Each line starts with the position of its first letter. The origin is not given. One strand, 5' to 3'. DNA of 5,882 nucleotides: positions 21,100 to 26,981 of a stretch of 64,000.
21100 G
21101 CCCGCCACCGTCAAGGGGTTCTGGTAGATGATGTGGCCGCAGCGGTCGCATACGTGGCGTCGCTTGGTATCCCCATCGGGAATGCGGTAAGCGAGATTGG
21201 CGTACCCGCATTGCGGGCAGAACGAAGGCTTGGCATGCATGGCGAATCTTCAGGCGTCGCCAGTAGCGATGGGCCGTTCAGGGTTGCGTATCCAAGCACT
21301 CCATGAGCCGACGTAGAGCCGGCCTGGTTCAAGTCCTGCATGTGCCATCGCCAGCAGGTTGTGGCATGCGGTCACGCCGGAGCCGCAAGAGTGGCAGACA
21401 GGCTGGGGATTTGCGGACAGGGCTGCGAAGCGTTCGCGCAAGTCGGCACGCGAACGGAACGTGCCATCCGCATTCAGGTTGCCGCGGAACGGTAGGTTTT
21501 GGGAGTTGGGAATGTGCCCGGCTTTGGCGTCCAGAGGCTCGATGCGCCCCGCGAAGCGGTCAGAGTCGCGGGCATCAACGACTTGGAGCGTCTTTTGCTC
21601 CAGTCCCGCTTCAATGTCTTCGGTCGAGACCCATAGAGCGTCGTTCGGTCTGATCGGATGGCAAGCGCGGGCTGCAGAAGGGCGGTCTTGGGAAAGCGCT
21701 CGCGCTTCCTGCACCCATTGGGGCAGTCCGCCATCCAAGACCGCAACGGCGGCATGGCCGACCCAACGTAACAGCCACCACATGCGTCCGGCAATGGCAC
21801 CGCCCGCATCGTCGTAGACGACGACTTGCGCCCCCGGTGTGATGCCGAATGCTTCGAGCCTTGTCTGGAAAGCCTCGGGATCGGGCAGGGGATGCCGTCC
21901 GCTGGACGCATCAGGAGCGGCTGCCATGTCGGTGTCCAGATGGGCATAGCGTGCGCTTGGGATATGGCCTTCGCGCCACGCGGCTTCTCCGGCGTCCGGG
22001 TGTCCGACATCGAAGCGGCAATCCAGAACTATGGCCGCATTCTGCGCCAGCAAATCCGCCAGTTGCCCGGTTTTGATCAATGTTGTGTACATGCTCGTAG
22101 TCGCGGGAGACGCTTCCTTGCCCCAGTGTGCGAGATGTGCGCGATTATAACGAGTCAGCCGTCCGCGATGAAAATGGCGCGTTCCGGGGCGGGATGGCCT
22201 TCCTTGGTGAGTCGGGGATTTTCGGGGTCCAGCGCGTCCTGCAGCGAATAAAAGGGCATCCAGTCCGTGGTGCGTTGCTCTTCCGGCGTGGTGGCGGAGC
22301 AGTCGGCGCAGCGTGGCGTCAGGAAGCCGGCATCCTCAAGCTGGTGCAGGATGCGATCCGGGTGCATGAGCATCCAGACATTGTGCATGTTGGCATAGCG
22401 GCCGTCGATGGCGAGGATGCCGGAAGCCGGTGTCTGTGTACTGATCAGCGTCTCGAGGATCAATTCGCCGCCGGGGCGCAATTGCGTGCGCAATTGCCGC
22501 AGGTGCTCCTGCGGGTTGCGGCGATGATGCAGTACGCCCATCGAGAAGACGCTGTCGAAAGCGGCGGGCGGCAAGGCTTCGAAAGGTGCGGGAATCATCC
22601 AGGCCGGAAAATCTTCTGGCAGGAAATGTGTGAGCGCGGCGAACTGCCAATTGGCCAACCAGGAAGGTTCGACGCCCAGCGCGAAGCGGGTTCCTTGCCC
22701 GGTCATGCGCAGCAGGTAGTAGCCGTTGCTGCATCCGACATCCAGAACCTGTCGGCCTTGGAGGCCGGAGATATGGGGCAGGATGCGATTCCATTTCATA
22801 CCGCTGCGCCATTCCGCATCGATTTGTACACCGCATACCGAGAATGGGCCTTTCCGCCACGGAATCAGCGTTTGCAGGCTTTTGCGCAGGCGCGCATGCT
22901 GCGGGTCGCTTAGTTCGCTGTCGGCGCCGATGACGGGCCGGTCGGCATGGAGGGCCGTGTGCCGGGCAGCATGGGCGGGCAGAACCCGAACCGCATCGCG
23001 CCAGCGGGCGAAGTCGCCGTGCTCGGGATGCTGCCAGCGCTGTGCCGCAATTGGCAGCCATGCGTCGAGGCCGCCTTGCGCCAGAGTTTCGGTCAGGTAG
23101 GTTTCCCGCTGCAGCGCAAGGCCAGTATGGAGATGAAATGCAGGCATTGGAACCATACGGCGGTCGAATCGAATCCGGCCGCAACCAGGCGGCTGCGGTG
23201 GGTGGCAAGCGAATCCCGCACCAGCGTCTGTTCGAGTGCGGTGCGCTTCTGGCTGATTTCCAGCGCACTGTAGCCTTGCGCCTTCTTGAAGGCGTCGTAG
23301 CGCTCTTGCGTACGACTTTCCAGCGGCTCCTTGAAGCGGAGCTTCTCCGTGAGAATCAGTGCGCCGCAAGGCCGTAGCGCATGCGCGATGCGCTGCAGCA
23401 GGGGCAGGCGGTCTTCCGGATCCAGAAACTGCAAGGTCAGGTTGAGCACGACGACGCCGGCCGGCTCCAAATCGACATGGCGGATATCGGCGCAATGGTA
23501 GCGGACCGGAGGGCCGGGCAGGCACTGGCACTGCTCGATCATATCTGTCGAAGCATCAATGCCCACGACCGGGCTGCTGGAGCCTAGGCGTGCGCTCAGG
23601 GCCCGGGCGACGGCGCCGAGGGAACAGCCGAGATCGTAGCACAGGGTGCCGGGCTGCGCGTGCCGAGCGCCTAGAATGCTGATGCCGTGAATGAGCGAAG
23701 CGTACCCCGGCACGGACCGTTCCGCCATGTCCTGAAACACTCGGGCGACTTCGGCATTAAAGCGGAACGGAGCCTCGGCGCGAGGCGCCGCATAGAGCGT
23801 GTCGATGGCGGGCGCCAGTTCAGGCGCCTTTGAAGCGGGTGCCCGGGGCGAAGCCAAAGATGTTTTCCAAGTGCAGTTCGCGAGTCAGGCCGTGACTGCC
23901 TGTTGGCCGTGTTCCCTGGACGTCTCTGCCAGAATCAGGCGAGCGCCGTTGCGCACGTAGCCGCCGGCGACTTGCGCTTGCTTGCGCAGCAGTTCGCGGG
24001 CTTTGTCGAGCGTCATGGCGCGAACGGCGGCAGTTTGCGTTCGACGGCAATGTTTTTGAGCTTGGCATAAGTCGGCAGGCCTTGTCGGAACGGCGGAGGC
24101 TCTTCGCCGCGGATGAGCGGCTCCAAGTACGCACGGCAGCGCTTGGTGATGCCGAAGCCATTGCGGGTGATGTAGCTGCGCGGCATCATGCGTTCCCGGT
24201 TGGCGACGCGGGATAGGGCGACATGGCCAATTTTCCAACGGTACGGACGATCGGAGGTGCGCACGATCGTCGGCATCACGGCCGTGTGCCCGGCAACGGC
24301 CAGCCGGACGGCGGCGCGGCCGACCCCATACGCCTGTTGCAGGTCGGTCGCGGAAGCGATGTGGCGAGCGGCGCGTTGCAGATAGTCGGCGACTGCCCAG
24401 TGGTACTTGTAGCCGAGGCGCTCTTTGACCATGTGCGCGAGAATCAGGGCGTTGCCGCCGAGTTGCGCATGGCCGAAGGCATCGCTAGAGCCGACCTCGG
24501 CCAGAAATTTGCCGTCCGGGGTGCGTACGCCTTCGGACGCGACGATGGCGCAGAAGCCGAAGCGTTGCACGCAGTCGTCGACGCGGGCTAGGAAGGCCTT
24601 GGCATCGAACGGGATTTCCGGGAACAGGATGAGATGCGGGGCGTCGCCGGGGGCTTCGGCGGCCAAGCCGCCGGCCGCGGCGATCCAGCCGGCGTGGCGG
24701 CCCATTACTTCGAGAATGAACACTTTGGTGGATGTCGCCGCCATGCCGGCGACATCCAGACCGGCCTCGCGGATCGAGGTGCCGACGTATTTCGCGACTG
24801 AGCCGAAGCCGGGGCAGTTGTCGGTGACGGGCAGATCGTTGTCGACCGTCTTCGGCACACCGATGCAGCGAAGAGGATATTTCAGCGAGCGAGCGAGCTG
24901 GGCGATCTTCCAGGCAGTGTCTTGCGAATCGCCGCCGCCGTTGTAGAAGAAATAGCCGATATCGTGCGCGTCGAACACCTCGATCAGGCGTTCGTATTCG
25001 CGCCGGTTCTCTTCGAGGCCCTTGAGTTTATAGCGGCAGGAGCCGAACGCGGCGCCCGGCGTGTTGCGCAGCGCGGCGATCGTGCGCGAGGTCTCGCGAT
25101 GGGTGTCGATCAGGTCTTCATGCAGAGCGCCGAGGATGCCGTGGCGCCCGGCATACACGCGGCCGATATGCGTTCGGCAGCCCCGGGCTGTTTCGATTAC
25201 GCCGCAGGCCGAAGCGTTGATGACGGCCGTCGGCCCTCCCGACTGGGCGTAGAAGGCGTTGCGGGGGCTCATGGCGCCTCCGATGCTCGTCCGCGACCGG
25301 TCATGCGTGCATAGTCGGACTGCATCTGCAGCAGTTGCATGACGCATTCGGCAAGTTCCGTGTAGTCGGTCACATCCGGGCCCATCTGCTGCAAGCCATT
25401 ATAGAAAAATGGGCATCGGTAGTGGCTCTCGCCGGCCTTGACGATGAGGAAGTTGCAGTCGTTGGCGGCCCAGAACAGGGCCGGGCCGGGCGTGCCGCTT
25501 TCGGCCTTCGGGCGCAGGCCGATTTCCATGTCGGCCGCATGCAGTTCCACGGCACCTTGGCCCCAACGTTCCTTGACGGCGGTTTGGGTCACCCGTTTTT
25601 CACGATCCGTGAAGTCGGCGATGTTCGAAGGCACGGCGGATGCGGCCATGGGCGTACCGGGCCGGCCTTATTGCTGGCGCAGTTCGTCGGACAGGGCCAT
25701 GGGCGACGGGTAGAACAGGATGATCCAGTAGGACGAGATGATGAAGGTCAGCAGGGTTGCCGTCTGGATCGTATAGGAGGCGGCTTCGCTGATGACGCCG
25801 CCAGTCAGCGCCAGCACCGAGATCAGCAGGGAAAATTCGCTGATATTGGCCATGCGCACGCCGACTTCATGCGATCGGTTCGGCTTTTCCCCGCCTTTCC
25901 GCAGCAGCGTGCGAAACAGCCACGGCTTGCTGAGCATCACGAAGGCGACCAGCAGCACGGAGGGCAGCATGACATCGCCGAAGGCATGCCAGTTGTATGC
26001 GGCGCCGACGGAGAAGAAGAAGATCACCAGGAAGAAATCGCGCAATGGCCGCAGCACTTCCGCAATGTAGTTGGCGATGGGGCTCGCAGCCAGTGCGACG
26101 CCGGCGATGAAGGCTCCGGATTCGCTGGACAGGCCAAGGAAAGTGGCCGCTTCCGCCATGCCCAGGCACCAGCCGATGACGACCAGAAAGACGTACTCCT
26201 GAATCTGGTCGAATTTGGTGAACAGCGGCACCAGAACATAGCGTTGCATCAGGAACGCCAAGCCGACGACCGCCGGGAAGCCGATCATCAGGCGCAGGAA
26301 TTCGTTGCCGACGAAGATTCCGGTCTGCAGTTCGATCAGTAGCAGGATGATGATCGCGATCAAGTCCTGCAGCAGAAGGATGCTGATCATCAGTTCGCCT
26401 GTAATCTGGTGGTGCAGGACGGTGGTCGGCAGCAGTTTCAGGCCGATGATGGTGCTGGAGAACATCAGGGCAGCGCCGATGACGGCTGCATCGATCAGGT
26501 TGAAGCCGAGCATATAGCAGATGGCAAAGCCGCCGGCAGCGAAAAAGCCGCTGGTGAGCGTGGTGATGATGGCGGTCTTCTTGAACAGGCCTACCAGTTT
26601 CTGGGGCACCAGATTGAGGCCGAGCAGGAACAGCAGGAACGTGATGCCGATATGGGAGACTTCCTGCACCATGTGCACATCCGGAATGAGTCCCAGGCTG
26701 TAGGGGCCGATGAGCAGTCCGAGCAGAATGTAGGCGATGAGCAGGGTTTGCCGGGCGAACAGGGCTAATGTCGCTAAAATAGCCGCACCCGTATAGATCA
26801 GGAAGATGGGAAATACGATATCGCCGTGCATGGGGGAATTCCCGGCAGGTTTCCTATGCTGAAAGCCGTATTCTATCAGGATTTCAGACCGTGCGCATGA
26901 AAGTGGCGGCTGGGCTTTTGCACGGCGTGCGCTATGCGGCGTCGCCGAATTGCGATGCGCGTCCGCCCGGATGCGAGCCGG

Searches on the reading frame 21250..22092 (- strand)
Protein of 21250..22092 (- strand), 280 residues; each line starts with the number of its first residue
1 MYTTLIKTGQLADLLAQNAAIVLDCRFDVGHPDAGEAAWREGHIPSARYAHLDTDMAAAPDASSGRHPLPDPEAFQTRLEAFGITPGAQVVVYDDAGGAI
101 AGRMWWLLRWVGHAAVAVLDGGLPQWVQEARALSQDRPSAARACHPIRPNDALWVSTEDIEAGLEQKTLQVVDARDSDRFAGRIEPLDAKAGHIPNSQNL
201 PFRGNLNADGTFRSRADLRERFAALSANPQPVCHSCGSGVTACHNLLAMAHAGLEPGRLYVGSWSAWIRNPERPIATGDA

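Call 13: search_protein_families(library=pfam, proteins=[window:21250-22092:-], max_evalue=0.00001)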
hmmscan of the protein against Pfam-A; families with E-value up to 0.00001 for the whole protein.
window:21250-22092:- (280 aa): 1 family
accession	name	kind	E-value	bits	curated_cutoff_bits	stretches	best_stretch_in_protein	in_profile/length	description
PF00581.25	Rhodanese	-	2.2e-27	95.9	22.2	2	9-128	3-101/102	Rhodanese-like domain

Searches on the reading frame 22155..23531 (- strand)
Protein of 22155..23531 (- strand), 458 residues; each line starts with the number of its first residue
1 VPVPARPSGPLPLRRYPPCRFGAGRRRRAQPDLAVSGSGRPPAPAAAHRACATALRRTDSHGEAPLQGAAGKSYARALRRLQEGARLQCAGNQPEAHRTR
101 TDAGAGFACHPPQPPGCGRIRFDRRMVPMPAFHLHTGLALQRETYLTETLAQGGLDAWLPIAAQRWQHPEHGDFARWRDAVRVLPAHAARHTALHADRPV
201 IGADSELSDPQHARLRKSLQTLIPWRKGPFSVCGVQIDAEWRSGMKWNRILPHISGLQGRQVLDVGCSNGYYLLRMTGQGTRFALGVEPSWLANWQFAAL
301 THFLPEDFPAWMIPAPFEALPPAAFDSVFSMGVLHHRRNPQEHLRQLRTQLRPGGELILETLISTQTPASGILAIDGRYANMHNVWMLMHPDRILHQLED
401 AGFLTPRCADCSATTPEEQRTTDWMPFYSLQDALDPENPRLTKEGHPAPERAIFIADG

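Call 13: search_protein_families(library=pfam, proteins=[window:22155-23531:-], max_evalue=0.00001)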
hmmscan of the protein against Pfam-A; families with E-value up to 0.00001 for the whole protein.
window:22155-23531:- (458 aa): 6 families
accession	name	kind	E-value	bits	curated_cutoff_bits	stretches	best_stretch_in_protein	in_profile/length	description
PF08003.17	Methyltransf_9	-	5.4e-98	328.3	23.8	1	155-456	10-313/315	Protein of unknown function (DUF1698)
PF13489.12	Methyltransf_23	-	3.3e-13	50.1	27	1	255-403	17-159/164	Methyltransferase domain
PF08241.18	Methyltransf_11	-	4.5e-09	37.3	21.2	1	263-359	1-95/95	Methyltransferase domain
PF08242.18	Methyltransf_12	-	1.8e-07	32.2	30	1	263-357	1-98/98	Methyltransferase domain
PF13847.12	Methyltransf_31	-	2.6e-07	30.9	27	1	259-361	4-111/145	Methyltransferase domain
PF13649.12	Methyltransf_25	-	4e-07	31.1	27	1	262-355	1-97/97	Methyltransferase domain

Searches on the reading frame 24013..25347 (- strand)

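Call 12: search_protein_families(library=pfam, proteins=[window:24013-25347:-], max_evalue=0.00001)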
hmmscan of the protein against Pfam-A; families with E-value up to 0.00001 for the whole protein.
window:24013-25347:- (444 aa): 1 family
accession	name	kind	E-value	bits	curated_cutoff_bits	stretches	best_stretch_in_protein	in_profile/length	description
PF00365.25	PFK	-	1.6e-48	165.9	30.9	1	34-317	5-275/277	Phosphofructokinase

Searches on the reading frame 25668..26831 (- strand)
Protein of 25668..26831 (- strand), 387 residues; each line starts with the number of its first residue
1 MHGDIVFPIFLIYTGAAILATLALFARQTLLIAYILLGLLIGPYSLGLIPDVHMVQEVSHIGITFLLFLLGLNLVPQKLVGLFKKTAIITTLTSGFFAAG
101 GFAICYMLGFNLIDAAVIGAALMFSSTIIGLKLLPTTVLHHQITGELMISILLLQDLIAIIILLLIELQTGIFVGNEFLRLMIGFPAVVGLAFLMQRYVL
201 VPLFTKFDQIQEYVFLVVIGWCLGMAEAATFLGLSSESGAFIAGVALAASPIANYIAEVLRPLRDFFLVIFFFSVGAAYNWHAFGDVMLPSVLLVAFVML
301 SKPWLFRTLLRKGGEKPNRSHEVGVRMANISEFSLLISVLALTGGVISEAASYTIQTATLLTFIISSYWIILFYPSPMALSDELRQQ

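Call 12: search_protein_families(library=pfam, proteins=[window:25668-26831:-], max_evalue=0.00001)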
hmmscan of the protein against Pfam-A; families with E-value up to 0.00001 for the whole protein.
window:25668-26831:- (387 aa): 1 family
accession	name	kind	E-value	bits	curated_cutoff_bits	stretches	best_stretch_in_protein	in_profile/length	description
PF00999.27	Na_H_Exchanger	-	5.1e-42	144.5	26.2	1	17-369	5-368/375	Sodium/hydrogen exchanger, transmembrane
